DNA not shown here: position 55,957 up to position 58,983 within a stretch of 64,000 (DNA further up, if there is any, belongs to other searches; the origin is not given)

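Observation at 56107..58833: One-polypeptide winged-helix / Ser-Thr kinase / TM / TPR hybrid regulator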

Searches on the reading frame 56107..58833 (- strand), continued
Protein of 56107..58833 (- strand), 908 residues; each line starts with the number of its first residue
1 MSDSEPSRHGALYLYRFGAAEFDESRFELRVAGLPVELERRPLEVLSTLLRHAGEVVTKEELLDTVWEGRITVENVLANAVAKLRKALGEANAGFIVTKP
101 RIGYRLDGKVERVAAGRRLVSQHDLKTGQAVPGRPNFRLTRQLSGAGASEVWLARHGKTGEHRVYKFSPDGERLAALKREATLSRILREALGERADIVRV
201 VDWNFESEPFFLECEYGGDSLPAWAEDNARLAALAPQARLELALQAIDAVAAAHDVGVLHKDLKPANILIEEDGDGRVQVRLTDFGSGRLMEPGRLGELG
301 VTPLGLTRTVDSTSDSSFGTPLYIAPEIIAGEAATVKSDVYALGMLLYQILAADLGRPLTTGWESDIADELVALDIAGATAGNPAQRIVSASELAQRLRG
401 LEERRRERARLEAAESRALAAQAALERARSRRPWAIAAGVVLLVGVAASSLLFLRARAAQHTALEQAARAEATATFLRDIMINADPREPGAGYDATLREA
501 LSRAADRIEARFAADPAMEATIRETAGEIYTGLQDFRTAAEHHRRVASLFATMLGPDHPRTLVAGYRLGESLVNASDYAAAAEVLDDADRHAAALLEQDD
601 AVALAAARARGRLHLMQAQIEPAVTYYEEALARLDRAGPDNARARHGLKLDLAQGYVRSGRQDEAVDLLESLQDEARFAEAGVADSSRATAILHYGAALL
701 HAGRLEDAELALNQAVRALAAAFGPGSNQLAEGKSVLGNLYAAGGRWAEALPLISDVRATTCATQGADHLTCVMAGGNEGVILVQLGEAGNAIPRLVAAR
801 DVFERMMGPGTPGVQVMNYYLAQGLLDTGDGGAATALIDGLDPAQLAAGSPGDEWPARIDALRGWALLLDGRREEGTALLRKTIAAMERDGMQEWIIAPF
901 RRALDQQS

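Call 5: find_homologous_proteins(query=window:56107-58833:-, max_evalue=0.00001)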
Query window:56107-58833:- (908 aa): 2169 proteins with E <= 0.00001 among 8000 candidates; the best 120 are listed.
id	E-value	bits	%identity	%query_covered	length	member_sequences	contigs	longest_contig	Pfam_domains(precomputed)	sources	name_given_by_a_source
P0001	0.0e+0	1954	100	100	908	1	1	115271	PF07714.24,PF00069.32,PF13424.13,PF00486.35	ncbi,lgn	-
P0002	0.0e+0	1648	85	100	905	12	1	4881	PF14559.13,PF07714.24,PF00069.32,PF13424.13,PF13176.13,PF00486.35,PF13374.13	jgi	jgi:non-specific serine/threonine protein kinase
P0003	0.0e+0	1555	81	100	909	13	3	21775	PF07714.24,PF00069.32,PF13424.13,PF00486.35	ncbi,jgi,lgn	jgi:non-specific serine/threonine protein kinase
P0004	0.0e+0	1528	80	100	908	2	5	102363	PF07714.24,PF00069.32,PF13424.13,PF00486.35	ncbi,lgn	-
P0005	0.0e+0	1519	79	100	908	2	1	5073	PF07714.24,PF00069.32,PF13424.13,PF00486.35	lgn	-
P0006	0.0e+0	1519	80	100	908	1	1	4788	PF07714.24,PF00069.32,PF13424.13,PF00486.35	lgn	-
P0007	0.0e+0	1503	78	100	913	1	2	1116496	PF07714.24,PF00069.32,PF13424.13,PF00486.35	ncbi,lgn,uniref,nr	ncbi:protein kinase domain-containing protein [Amphiplicatus metriothermophilus]|uniref:Serine/threo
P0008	0.0e+0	1340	69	100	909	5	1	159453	PF14559.13,PF07714.24,PF00069.32,PF13424.13,PF00486.35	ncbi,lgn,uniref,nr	ncbi:hypothetical protein GCM10007972_22540 [Iodidimonas muriae]|uniref:Non-specific serine/threonin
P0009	0.0e+0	1240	66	100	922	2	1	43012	PF07714.24,PF00069.32,PF13424.13,PF00486.35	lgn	-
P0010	0.0e+0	1134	62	99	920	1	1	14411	PF07714.24,PF00069.32,PF13424.13,PF00486.35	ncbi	ncbi:MAG: hypothetical protein Kow00133_12520 [Amphiplicatus sp.]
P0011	0.0e+0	1096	60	100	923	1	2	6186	PF07714.24,PF00069.32,PF13424.13,PF00486.35,PF07719.24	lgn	-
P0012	0.0e+0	1090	60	99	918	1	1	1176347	PF07714.24,PF00069.32,PF13424.13,PF00486.35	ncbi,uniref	ncbi:MAG: protein kinase domain-containing protein [Phenylobacterium sp.]|uniref:protein kinase doma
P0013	0.0e+0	1089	58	99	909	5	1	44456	PF14559.13,PF07714.24,PF00069.32,PF13424.13,PF00486.35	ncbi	ncbi:MAG: winged helix-turn-helix domain-containing protein [Amphiplicatus sp.]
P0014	0.0e+0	1081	60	99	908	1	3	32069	PF07714.24,PF00069.32,PF13424.13,PF00486.35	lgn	-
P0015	0.0e+0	1064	58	99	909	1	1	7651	PF07714.24,PF00069.32,PF13424.13,PF00486.35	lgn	-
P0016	0.0e+0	1063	58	99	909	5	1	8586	PF07714.24,PF00069.32,PF13424.13,PF13432.13,PF00486.35,PF07719.24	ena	-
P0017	0.0e+0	1063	60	99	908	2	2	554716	PF07714.24,PF00069.32,PF13424.13,PF00486.35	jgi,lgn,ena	jgi:eukaryotic-like serine/threonine-protein kinase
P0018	0.0e+0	1013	56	99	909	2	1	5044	PF00069.32,PF13424.13,PF13176.13,PF00486.35,PF07719.24,PF13374.13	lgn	-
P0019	2.4e-297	1007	56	100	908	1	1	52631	PF14559.13,PF07714.24,PF00069.32,PF13424.13,PF00486.35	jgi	jgi:eukaryotic-like serine/threonine-protein kinase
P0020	1.3e-296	1005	56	100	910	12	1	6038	PF00069.32,PF13424.13,PF00486.35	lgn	-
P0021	4.0e-296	1003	56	100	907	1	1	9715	PF14559.13,PF07714.24,PF00069.32,PF13424.13,PF00486.35,PF07719.24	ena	-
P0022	7.0e-296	1002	56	98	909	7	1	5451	PF00069.32,PF13424.13,PF00486.35,PF13374.13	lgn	-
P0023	1.9e-295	1001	56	99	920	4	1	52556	PF00069.32,PF13424.13,PF00486.35,PF13374.13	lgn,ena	-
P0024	2.1e-295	1001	56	99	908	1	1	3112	PF07714.24,PF00069.32,PF13424.13,PF00486.35,PF13374.13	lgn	-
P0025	8.4e-295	999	56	99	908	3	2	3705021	PF00069.32,PF13424.13,PF00486.35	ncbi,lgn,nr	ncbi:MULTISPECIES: protein kinase domain-containing protein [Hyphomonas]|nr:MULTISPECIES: winged hel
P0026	1.9e-293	994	55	99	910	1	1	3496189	PF07714.24,PF00069.32,PF13424.13,PF00486.35,PF13374.13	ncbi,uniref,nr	ncbi:tetratricopeptide repeat protein [Hyphomonas sp. WL0036]|uniref:protein kinase domain-containin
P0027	3.7e-293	993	56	99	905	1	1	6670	PF07714.24,PF00069.32,PF13424.13,PF00486.35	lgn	-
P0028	5.4e-293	993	56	100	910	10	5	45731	PF00069.32,PF13424.13,PF00486.35,PF13374.13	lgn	-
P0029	2.3e-291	987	56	100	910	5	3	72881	PF00069.32,PF13424.13,PF00486.35,PF13374.13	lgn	-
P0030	5.1e-289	979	56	99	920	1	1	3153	PF07714.24,PF00069.32,PF13424.13,PF00486.35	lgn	-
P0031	2.7e-287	974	55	100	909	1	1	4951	PF00069.32,PF13424.13,PF00486.35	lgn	-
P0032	3.2e-287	974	55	99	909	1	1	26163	PF07714.24,PF00069.32,PF13424.13,PF00486.35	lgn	-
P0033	1.7e-286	971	54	100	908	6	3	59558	PF14559.13,PF07714.24,PF00069.32,PF13424.13,PF00486.35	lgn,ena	-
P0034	4.5e-280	950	54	98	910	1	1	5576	PF07714.24,PF00069.32,PF13424.13,PF00486.35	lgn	-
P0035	1.1e-278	945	53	99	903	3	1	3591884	PF07714.24,PF00069.32,PF13424.13,PF00486.35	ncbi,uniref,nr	ncbi:protein kinase domain-containing protein [Gimibacter soli]|uniref:Winged helix-turn-helix domai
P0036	1.2e-275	935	53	99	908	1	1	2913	PF07714.24,PF00069.32,PF13424.13,PF13176.13,PF00486.35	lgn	-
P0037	1.4e-265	902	53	98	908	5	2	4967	PF07714.24,PF00069.32,PF13424.13,PF00486.35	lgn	-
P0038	5.5e-264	897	53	99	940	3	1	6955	PF06293.21,PF07714.24,PF00069.32,PF13424.13,PF00486.35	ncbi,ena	-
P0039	1.2e-262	892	52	98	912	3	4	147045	PF07714.24,PF00069.32,PF00515.35,PF13424.13,PF00486.35,PF13181.13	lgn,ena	-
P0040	7.5e-262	890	51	98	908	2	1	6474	PF07714.24,PF00069.32,PF13424.13,PF00486.35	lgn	-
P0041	2.8e-255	868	52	98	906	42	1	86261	PF07714.24,PF00069.32,PF00515.35,PF13424.13,PF00486.35,PF07719.24,PF13374.13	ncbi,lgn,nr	ncbi:MAG: tetratricopeptide repeat protein [Pseudomonadota bacterium]|nr:tetratricopeptide repeat pr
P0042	2.8e-254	865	51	99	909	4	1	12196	PF07714.24,PF00069.32,PF13424.13,PF00486.35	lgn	-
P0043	2.2e-253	862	52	98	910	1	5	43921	PF14559.13,PF07714.24,PF00069.32,PF13424.13,PF13176.13,PF00486.35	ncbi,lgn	-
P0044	7.8e-244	830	48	98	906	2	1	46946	PF07714.24,PF00069.32,PF13424.13,PF00486.35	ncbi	ncbi:MAG: hypothetical protein Tsb008_01380 [Rhodothalassiaceae bacterium]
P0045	2.8e-241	822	48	98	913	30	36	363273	PF07714.24,PF00069.32,PF13424.13,PF00486.35,PF13181.13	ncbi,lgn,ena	-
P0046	1.1e-233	796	48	99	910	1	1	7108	PF07714.24,PF00069.32,PF13424.13,PF00486.35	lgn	-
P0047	6.4e-225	767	46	97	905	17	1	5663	PF14559.13,PF07714.24,PF00069.32,PF13424.13,PF13432.13,PF00486.35,PF13181.13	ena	-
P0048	4.2e-214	732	45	99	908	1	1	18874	PF14559.13,PF07714.24,PF00069.32,PF17874.8,PF00515.35,PF13424.13,PF00486.35,PF13181.13,PF07719.24,PF13374.13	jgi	jgi:eukaryotic-like serine/threonine-protein kinase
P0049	1.1e-213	730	44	99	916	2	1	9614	PF14559.13,PF07714.24,PF00069.32,PF00515.35,PF13424.13,PF24885.2,PF00486.35,PF13181.13,PF07719.24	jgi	-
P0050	2.9e-213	729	44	100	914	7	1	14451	PF14559.13,PF07714.24,PF00069.32,PF17874.8,PF13424.13,PF13176.13,PF00486.35,PF07719.24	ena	-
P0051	4.8e-213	728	46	99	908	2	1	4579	PF14559.13,PF07714.24,PF00069.32,PF13424.13,PF24885.2,PF00486.35,PF13181.13,PF07719.24,PF13374.13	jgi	jgi:eukaryotic-like serine/threonine-protein kinase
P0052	2.0e-211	723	46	95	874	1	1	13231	PF07714.24,PF00069.32,PF13424.13,PF00486.35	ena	-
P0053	8.1e-211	721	46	99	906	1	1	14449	PF14559.13,PF25063.1,PF07714.24,PF00069.32,PF13424.13,PF00486.35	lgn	-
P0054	1.1e-210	720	44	100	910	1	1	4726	PF07714.24,PF00069.32,PF13424.13,PF00486.35,PF07719.24,PF13374.13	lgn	-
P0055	1.9e-210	720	42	99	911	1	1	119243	PF14559.13,PF07714.24,PF00069.32,PF13424.13,PF00486.35,PF13428.13,PF13374.13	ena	-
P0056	7.9e-210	718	45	95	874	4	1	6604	PF07714.24,PF00069.32,PF25058.2,PF13424.13,PF24885.2,PF00486.35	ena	-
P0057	8.6e-210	717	46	95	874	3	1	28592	PF07714.24,PF00069.32,PF13424.13,PF24885.2,PF00486.35,PF13374.13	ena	-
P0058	3.5e-209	715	46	95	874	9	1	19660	PF07714.24,PF00069.32,PF13424.13,PF00486.35,PF07719.24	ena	-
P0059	4.1e-209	715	45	99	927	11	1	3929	PF07714.24,PF00069.32,PF13424.13,PF00486.35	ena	-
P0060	5.0e-209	715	46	98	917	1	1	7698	PF14559.13,PF07714.24,PF13431.13,PF00069.32,PF00515.35,PF13424.13,PF00486.35,PF13181.13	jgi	jgi:eukaryotic-like serine/threonine-protein kinase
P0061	9.8e-209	714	44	100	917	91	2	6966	PF14559.13,PF00069.32,PF13424.13,PF00486.35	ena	-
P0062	7.4e-208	711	45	99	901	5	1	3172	PF07714.24,PF00069.32,PF13424.13,PF00486.35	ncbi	-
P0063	1.4e-207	710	45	98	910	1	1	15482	PF07714.24,PF00069.32,PF13424.13,PF13176.13,PF00486.35,PF13181.13,PF07719.24,PF13374.13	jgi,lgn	jgi:serine/threonine protein kinase/DNA-binding winged helix-turn-helix (wHTH) protein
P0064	1.7e-207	710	45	99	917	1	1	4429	PF07714.24,PF00069.32,PF13424.13,PF24885.2,PF00486.35,PF07719.24,PF13374.13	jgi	-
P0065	2.0e-207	710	44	100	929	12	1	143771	PF07714.24,PF00069.32,PF13424.13,PF00486.35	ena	-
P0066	3.1e-207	709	43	99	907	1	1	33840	PF14559.13,PF07714.24,PF00069.32,PF13424.13,PF00486.35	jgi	jgi:DNA-binding winged helix-turn-helix (wHTH) protein/tetratricopeptide (TPR) repeat protein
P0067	3.3e-207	709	44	100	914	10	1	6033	PF14559.13,PF07714.24,PF00069.32,PF13424.13,PF24885.2,PF00486.35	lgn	-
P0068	3.6e-207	709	44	98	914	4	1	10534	PF07714.24,PF00069.32,PF13424.13,PF24885.2,PF00486.35,PF07719.24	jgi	-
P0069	4.1e-207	709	46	100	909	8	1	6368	PF07721.21,PF14559.13,PF07714.24,PF00069.32,PF00515.35,PF13424.13,PF00486.35,PF13181.13,PF07719.24,PF13374.13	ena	-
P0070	1.2e-206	707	47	96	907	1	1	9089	PF07714.24,PF00069.32,PF13424.13,PF00486.35,PF13374.13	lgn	-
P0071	1.3e-206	707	46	94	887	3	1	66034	PF14559.13,PF07714.24,PF00069.32,PF00515.35,PF13424.13,PF13432.13,PF00486.35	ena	-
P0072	1.7e-206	707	43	98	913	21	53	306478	PF07714.24,PF00069.32,PF13424.13,PF00486.35,PF13374.13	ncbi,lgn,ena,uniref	ncbi:winged helix-turn-helix domain-containing protein [Abyssibacter sp.]|uniref:protein kinase doma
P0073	2.5e-206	706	43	100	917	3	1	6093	PF14559.13,PF07714.24,PF00069.32,PF13424.13,PF13176.13,PF00486.35,PF07719.24,PF13374.13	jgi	jgi:eukaryotic-like serine/threonine-protein kinase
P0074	2.8e-206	706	46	95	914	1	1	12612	PF07714.24,PF00069.32,PF00515.35,PF13424.13,PF24885.2,PF00486.35,PF13181.13,PF13374.13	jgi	jgi:non-specific serine/threonine protein kinase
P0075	3.0e-206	706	47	98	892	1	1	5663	PF07714.24,PF00069.32,PF13424.13,PF00486.35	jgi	jgi:eukaryotic-like serine/threonine-protein kinase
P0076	5.0e-206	705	45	95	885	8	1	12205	PF07714.24,PF00069.32,PF13424.13,PF00486.35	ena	-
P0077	9.4e-206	704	44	98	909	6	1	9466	PF07714.24,PF00069.32,PF13424.13,PF00486.35,PF13181.13,PF07719.24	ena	-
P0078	1.1e-205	704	46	98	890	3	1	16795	PF07714.24,PF00069.32,PF13424.13,PF00486.35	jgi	jgi:serine/threonine protein kinase/DNA-binding winged helix-turn-helix (wHTH) protein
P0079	1.3e-205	704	46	99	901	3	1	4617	PF14559.13,PF07714.24,PF00069.32,PF13424.13,PF00486.35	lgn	-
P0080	2.2e-205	703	46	98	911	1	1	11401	PF00069.32,PF13424.13,PF00486.35,PF13374.13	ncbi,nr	ncbi:MAG: winged helix-turn-helix domain-containing protein [Luteimonas sp.]|nr:winged helix-turn-he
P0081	2.2e-205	703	42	99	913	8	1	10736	PF07714.24,PF00069.32,PF13424.13,PF00486.35,PF13181.13,PF07719.24,PF13374.13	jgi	jgi:eukaryotic-like serine/threonine-protein kinase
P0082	2.4e-205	703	47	96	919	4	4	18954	PF07714.24,PF00069.32,PF13424.13,PF00486.35,PF13374.13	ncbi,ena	-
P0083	2.9e-205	702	45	95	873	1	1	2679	PF14559.13,PF07714.24,PF00069.32,PF13424.13,PF13176.13,PF24885.2,PF13432.13,PF00486.35,PF07719.24,PF13374.13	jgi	jgi:eukaryotic-like serine/threonine-protein kinase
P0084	3.1e-205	702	45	98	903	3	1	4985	PF07721.21,PF14559.13,PF07714.24,PF00069.32,PF00515.35,PF13424.13,PF13432.13,PF00486.35,PF13181.13,PF07719.24,PF13374.13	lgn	-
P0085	1.6e-204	700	46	99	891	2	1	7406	PF07721.21,PF07714.24,PF00069.32,PF13424.13,PF00486.35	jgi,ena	-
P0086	2.0e-204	700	43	97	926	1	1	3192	PF14559.13,PF06293.21,PF07714.24,PF00069.32,PF13424.13,PF00486.35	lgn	-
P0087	3.4e-204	699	45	99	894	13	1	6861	PF14559.13,PF07714.24,PF00069.32,PF13424.13,PF00486.35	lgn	-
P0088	3.5e-204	699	45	98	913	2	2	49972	PF07714.24,PF00069.32,PF13424.13,PF00486.35,PF07719.24,PF13374.13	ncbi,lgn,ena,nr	ncbi:MAG TPA: winged helix-turn-helix domain-containing protein [Luteimonas sp.]|nr:winged helix-tur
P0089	3.9e-204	699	44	99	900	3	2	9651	PF14559.13,PF07714.24,PF00069.32,PF17874.8,PF13424.13,PF00486.35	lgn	-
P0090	5.9e-204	698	44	95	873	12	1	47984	PF07714.24,PF00069.32,PF13424.13,PF00486.35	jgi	jgi:DNA-binding winged helix-turn-helix (wHTH) protein/serine/threonine protein kinase/tetratricopep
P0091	9.4e-204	697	44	99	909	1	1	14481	PF00069.32,PF13424.13,PF00486.35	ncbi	ncbi:MAG: protein kinase domain-containing protein [Panacagrimonas sp.]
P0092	1.3e-203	697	45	99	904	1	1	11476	PF07714.24,PF00069.32,PF13424.13,PF00486.35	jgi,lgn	jgi:non-specific serine/threonine protein kinase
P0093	1.5e-203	697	45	99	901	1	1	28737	PF14559.13,PF07714.24,PF00069.32,PF13424.13,PF00486.35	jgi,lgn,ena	-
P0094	1.9e-203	696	44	99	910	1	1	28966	PF14559.13,PF07714.24,PF00069.32,PF13424.13,PF00486.35,PF13428.13,PF13181.13,PF13374.13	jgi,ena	-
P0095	2.6e-203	696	43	97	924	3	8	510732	PF07714.24,PF00069.32,PF13424.13,PF00486.35,PF13374.13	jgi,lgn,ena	-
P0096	3.2e-203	696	44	98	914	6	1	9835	PF07714.24,PF00069.32,PF13424.13,PF24885.2,PF00486.35,PF13374.13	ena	-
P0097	3.9e-203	695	44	99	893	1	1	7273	PF14559.13,PF07714.24,PF00069.32,PF13424.13,PF13432.13,PF00486.35,PF07719.24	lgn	-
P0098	5.1e-203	695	46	100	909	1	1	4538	PF07714.24,PF00069.32,PF13424.13,PF00486.35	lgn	-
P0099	7.1e-203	695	45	98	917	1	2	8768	PF06293.21,PF07714.24,PF00069.32,PF13424.13,PF00486.35,PF13374.13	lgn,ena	-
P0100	1.3e-202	694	44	96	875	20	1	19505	PF14559.13,PF07714.24,PF00069.32,PF13424.13,PF13176.13,PF24885.2,PF00486.35,PF13181.13,PF07719.24,PF13374.13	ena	-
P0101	2.0e-202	693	45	99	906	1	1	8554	PF06293.21,PF07714.24,PF00069.32,PF00486.35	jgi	jgi:serine/threonine protein kinase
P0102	2.2e-202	693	45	99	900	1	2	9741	PF07721.21,PF07714.24,PF00069.32,PF13424.13,PF00486.35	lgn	-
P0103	2.5e-202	693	43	99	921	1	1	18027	PF14559.13,PF07714.24,PF00069.32,PF17874.8,PF13424.13,PF00486.35,PF07719.24,PF13374.13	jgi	jgi:eukaryotic-like serine/threonine-protein kinase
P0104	3.6e-202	692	44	97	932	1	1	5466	PF06293.21,PF07714.24,PF00069.32,PF13424.13,PF00486.35,PF13374.13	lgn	-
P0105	4.4e-202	692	44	97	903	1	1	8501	PF07714.24,PF00069.32,PF13424.13,PF00486.35,PF13374.13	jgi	jgi:non-specific serine/threonine protein kinase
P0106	7.0e-202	691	44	100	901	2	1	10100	PF07714.24,PF00069.32,PF13424.13,PF00486.35,PF13374.13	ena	-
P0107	7.8e-202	691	45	96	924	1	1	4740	PF07721.21,PF06293.21,PF07714.24,PF00069.32,PF13424.13,PF00486.35,PF13374.13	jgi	-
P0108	8.3e-202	691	44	98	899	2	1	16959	PF07714.24,PF00069.32,PF13424.13,PF00486.35,PF13374.13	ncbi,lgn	ncbi:MAG TPA: winged helix-turn-helix domain-containing protein [Steroidobacteraceae bacterium]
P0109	9.9e-202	691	47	98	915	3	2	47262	PF07714.24,PF00069.32,PF13424.13,PF00486.35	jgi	jgi:DNA-binding winged helix-turn-helix (wHTH) protein/tetratricopeptide (TPR) repeat protein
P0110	1.3e-201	690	46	98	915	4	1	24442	PF07714.24,PF00069.32,PF13424.13,PF00486.35,PF13181.13,PF13374.13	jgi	jgi:eukaryotic-like serine/threonine-protein kinase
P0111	1.9e-201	690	45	97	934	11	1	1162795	PF06293.21,PF07714.24,PF00069.32,PF13424.13,PF00486.35,PF13374.13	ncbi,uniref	ncbi:winged helix-turn-helix domain-containing protein [Luteimonas soli]|uniref:Winged helix-turn-he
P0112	2.2e-201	690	46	98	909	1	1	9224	PF07714.24,PF00069.32,PF13424.13,PF00486.35,PF13374.13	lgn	-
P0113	3.6e-201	689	45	94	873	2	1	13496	PF07714.24,PF00069.32,PF13424.13,PF00486.35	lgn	-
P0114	4.0e-201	689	44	98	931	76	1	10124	PF07714.24,PF00069.32,PF13424.13,PF13176.13,PF00486.35,PF13374.13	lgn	-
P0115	4.2e-201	689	45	99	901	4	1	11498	PF14559.13,PF07714.24,PF00069.32,PF13424.13,PF00486.35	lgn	-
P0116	6.1e-201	688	45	94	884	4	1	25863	PF07714.24,PF00069.32,PF13424.13,PF00486.35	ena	-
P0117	6.8e-201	688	44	99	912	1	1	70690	PF07714.24,PF00069.32,PF13424.13,PF00486.35,PF13181.13,PF13374.13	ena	-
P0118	8.0e-201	688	44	100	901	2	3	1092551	PF07714.24,PF00069.32,PF13424.13,PF00486.35,PF13374.13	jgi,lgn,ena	-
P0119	1.0e-200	687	44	99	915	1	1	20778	PF14559.13,PF07714.24,PF00069.32,PF13424.13,PF00486.35,PF13181.13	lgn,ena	-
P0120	1.0e-200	687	44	94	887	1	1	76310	PF07714.24,PF00069.32,PF00515.35,PF13424.13,PF00486.35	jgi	jgi:DNA-binding winged helix-turn-helix (wHTH) protein/serine/threonine protein kinase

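Call 9: search_solved_structures(query=window:56107-58833:-, max_evalue=0.001)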
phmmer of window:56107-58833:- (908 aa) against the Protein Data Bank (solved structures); distinct sequences matched with E-value up to 0.001: 793 (the best 60 are shown).
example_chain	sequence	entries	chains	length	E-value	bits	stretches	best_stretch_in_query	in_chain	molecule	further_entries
9ruk_A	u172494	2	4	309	3.2e-13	52.2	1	122-353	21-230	Serine/threonine-protein kinase StkP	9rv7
9ruj_A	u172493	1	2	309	4.6e-13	51.6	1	122-353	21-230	Serine/threonine-protein kinase StkP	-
4c0t_A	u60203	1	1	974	6.3e-13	51.2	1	137-353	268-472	LIKELY PROTEIN KINASE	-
9ymt_A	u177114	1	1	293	6.4e-13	51.1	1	136-354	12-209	Serine/Threonine Kinase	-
4eqm_A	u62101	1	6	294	6.5e-13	51.1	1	136-354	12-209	Protein kinase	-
9ru3_A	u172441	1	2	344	2.1e-12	49.4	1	133-353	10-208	Serine/threonine-protein kinase StkP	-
9tmq_A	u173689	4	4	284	2.4e-11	46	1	131-352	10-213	Serine/threonine-protein kinase PknA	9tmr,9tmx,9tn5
4ow8_A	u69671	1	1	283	2.5e-11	45.9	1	131-352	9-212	Serine/threonine-protein kinase PknA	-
6b2q_A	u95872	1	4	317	2.6e-11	45.8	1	128-352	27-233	Serine/threonine-protein kinase PknA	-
4x3f_A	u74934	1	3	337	3.5e-11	45.4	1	131-352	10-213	Serine/threonine-protein kinase PknA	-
9eed_A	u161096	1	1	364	5.2e-11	44.8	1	199-355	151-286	Kinase domain protein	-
3qc4_A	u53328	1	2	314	1.1e-10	43.8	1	245-384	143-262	3-phosphoinositide-dependent protein kinase 1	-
3pwy_A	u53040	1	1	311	1.3e-10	43.6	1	245-375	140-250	3-phosphoinositide-dependent protein kinase 1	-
3is5_A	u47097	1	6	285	1.8e-10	43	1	140-355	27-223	Calcium-dependent protein kinase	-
1uu9_A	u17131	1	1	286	1.9e-10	43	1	245-375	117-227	3-PHOSPHOINOSITIDE DEPENDENT PROTEIN KINASE-1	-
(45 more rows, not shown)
